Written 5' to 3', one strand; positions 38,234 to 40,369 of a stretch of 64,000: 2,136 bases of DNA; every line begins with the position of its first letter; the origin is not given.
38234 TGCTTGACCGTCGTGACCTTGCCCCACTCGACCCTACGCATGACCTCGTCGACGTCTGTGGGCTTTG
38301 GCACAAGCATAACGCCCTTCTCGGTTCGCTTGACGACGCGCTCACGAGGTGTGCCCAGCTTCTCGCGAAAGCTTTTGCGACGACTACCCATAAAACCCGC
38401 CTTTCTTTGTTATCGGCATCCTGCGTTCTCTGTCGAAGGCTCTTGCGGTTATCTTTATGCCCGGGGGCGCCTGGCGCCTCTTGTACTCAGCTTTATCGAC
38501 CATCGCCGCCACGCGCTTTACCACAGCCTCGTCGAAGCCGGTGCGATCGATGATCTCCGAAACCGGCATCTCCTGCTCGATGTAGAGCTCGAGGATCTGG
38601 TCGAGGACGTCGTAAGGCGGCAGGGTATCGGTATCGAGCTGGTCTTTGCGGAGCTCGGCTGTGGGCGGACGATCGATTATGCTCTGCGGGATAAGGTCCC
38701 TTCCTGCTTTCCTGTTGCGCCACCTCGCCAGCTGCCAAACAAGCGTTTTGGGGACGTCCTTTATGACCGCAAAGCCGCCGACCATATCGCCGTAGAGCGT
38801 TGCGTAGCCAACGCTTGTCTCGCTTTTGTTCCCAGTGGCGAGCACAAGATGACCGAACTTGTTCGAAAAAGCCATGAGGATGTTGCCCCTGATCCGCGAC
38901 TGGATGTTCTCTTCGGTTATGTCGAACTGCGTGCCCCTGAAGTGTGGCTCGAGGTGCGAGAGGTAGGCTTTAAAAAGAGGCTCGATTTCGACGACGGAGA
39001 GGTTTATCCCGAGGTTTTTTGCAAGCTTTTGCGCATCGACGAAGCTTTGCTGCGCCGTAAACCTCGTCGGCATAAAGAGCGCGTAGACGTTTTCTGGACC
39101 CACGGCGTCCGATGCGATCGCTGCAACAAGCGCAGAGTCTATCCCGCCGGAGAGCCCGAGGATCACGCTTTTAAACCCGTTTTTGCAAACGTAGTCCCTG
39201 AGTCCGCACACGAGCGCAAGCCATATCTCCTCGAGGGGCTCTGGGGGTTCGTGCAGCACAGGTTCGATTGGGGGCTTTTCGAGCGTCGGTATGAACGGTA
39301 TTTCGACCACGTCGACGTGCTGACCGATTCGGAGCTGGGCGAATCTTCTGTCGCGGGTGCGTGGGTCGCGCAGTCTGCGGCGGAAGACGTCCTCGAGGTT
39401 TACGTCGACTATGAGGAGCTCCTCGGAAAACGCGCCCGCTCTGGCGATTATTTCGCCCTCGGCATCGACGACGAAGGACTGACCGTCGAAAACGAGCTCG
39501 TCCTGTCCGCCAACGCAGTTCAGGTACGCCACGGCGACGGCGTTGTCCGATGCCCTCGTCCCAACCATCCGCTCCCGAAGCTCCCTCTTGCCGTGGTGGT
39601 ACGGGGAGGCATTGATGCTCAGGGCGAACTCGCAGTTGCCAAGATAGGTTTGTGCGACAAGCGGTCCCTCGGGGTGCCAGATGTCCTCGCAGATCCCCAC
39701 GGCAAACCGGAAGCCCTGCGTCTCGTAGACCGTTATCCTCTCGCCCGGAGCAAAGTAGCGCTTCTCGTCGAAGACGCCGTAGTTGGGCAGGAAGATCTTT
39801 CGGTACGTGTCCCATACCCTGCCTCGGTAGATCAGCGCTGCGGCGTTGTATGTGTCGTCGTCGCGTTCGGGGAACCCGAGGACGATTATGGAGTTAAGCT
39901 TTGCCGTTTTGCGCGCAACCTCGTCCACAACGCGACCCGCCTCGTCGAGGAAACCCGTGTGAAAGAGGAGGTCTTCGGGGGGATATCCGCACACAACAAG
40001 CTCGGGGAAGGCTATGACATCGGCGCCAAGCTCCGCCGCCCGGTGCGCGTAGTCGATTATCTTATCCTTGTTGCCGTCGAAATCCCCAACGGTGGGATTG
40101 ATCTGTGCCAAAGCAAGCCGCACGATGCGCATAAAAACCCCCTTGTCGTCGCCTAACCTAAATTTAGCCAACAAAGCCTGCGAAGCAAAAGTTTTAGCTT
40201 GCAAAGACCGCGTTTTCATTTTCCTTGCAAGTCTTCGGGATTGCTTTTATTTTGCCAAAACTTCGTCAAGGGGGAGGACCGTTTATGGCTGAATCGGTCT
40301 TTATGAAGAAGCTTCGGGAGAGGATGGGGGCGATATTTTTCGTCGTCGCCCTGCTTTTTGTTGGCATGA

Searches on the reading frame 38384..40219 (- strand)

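Call 26: search_protein_families(library=pfam, proteins=[window:38384-40219:-], max_evalue=0.001)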
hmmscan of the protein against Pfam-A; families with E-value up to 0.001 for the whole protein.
window:38384-40219:- (611 aa): 4 families
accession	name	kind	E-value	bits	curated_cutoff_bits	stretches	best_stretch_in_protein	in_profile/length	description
PF02540.23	NAD_synthase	-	2.3e-79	266.4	21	1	335-584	4-242/242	NAD synthase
PF00795.27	CN_hydrolase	-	1.4e-39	136.4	23.2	1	34-278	1-251/256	Carbon-nitrogen hydrolase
PF03054.22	tRNA_Me_trans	-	0.00036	20.7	20.6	1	351-418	2-78/202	tRNA methyl transferase HUP domain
PF00733.27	Asn_synthase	-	0.0005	20.3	21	0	355-413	23-85/354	Asparagine synthase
